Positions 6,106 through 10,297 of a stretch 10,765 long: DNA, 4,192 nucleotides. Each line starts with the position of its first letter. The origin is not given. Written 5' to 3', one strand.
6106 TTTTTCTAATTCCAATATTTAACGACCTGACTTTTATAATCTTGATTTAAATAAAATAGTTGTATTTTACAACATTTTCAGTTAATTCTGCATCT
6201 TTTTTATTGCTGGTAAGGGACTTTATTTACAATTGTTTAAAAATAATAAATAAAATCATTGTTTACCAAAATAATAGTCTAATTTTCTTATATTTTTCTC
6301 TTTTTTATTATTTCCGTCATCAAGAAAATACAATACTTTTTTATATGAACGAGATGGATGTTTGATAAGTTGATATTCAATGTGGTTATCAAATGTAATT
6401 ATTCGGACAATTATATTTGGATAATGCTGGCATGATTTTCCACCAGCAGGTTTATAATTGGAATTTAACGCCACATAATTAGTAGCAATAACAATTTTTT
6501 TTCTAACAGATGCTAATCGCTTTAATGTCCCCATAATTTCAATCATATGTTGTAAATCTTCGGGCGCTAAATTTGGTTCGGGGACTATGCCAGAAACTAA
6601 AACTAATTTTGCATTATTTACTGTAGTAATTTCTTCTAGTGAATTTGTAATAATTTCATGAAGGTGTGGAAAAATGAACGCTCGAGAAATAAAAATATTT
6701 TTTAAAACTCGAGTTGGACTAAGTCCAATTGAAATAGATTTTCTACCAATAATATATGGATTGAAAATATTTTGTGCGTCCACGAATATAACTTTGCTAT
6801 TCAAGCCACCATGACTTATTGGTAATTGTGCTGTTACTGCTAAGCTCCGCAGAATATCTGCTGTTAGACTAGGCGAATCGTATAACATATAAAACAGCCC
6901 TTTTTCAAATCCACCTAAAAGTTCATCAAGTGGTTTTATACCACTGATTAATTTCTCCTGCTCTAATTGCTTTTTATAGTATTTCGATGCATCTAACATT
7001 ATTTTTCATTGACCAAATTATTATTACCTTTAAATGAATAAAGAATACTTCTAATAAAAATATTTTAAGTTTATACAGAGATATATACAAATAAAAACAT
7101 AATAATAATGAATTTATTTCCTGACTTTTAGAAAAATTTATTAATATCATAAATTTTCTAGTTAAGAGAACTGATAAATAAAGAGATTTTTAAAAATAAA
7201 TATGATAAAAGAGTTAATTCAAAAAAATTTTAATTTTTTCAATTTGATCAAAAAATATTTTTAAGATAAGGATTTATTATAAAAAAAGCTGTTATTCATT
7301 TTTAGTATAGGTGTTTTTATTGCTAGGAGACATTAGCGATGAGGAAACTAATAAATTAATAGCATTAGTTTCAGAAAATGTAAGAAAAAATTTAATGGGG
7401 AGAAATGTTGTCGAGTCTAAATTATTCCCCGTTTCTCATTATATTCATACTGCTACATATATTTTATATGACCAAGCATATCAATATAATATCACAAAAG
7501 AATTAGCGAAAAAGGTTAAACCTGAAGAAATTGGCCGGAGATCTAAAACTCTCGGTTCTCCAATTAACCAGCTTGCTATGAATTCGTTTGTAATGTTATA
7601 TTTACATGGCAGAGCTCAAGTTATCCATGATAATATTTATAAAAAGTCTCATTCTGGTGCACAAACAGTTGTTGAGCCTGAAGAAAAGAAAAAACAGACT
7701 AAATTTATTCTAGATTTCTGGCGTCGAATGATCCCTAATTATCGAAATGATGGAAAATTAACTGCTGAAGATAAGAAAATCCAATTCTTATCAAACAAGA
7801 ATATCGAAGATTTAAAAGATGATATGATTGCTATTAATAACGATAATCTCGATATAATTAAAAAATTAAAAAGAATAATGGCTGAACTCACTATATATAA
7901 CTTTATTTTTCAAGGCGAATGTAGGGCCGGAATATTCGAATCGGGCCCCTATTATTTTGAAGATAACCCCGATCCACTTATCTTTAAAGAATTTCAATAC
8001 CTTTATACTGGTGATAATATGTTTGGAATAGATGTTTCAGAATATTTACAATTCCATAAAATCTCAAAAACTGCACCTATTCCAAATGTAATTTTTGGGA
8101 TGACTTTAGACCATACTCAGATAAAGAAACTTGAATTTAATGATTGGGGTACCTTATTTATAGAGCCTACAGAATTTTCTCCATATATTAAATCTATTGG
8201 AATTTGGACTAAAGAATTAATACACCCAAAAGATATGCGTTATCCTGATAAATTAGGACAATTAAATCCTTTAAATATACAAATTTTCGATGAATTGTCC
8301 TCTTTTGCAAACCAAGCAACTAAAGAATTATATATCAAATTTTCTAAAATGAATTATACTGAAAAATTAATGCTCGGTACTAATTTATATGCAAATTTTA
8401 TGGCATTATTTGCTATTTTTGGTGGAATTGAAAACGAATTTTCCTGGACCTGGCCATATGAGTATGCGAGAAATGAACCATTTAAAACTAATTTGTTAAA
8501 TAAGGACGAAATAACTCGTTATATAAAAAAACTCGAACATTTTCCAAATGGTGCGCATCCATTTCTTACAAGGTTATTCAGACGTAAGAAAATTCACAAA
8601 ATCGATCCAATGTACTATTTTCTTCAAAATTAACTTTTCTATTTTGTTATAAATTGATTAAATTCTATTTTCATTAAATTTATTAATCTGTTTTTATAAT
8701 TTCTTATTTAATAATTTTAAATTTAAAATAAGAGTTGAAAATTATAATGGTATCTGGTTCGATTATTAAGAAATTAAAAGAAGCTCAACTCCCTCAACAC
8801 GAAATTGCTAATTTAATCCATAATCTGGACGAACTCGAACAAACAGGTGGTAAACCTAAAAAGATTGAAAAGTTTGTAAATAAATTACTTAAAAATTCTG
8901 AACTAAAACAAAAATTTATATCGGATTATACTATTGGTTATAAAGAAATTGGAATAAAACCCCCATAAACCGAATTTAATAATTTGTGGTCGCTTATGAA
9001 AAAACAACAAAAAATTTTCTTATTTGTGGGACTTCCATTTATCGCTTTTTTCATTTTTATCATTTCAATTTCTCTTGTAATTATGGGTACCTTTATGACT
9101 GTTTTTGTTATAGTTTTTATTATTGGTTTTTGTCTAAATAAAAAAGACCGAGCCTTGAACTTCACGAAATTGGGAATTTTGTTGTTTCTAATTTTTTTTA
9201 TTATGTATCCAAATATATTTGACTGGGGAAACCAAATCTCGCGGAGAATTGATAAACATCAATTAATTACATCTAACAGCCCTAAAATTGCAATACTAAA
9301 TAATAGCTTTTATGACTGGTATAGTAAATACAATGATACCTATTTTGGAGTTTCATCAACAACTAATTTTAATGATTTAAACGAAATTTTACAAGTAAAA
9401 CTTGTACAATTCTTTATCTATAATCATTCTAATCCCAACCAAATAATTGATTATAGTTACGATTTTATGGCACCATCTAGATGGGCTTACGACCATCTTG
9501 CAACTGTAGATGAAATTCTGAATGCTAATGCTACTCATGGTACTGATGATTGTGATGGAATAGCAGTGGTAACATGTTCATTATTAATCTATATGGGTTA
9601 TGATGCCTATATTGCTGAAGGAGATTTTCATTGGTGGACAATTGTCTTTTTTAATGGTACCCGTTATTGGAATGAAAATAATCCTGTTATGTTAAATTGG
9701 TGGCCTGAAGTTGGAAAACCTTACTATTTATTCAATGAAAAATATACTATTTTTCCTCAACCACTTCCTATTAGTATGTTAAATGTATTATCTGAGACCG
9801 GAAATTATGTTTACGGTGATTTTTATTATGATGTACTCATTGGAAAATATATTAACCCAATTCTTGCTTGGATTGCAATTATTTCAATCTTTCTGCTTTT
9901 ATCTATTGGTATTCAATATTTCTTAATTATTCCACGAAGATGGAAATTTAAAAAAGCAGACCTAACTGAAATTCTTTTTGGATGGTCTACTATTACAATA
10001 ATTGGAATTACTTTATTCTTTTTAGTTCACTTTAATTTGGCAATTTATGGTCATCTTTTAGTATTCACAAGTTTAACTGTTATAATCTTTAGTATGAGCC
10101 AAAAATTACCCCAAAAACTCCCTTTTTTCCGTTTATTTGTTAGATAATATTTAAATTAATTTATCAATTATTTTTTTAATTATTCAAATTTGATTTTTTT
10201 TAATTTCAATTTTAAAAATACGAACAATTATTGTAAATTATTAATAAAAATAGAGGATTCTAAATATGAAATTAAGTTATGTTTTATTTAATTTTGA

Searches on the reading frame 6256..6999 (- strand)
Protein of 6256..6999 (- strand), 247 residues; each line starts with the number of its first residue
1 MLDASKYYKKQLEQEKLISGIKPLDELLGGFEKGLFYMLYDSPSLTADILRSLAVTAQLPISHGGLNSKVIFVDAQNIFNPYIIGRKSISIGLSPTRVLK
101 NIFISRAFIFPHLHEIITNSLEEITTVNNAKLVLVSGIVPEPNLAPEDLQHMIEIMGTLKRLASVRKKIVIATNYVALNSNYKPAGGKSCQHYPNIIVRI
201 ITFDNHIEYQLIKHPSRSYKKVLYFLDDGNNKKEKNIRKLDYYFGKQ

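Call 5: search_protein_families(library=pfam, proteins=[window:6256-6999:-], max_evalue=0.1)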
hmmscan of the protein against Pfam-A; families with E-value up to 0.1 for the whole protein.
window:6256-6999:- (247 aa): 1 family
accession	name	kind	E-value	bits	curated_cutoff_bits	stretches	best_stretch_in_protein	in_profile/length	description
PF08423.17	Rad51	-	4.9e-14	52.6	22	1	17-177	8-176/244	Rad51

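Call 100: search_protein_families(library=padloc, proteins=[window:6256-6999:-], max_evalue=0.01)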
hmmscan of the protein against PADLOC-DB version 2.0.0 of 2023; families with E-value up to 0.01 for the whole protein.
window:6256-6999:- (247 aa): 0 families

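Call 101: search_protein_families(library=phrogs, proteins=[window:6256-6999:-], max_evalue=0.01)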
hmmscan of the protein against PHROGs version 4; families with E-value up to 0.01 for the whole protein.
window:6256-6999:- (247 aa): 0 families

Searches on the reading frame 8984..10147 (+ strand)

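Call 5: search_protein_families(library=pfam, proteins=[window:8984-10147:+], max_evalue=0.1)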
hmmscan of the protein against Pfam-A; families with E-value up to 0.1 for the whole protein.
window:8984-10147:+ (387 aa): 1 family
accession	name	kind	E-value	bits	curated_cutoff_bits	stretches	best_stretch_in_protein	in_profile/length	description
PF04932.20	Wzy_C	-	0.013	15.7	31.7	1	19-108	4-91/149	O-Antigen ligase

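Call 72: search_protein_families(library=pfam, proteins=[window:8984-10147:+], max_evalue=0.1)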
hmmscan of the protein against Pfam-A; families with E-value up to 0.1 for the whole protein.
window:8984-10147:+ (387 aa): 1 family
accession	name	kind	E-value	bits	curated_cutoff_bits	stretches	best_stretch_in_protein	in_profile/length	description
PF04932.20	Wzy_C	-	0.013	15.7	31.7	1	19-108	4-91/149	O-Antigen ligase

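Call 100: search_protein_families(library=padloc, proteins=[window:8984-10147:+], max_evalue=0.01)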
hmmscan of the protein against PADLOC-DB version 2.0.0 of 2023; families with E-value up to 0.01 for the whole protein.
window:8984-10147:+ (387 aa): 0 families

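Call 101: search_protein_families(library=phrogs, proteins=[window:8984-10147:+], max_evalue=0.01)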
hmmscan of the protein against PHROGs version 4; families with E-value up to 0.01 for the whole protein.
window:8984-10147:+ (387 aa): 0 families
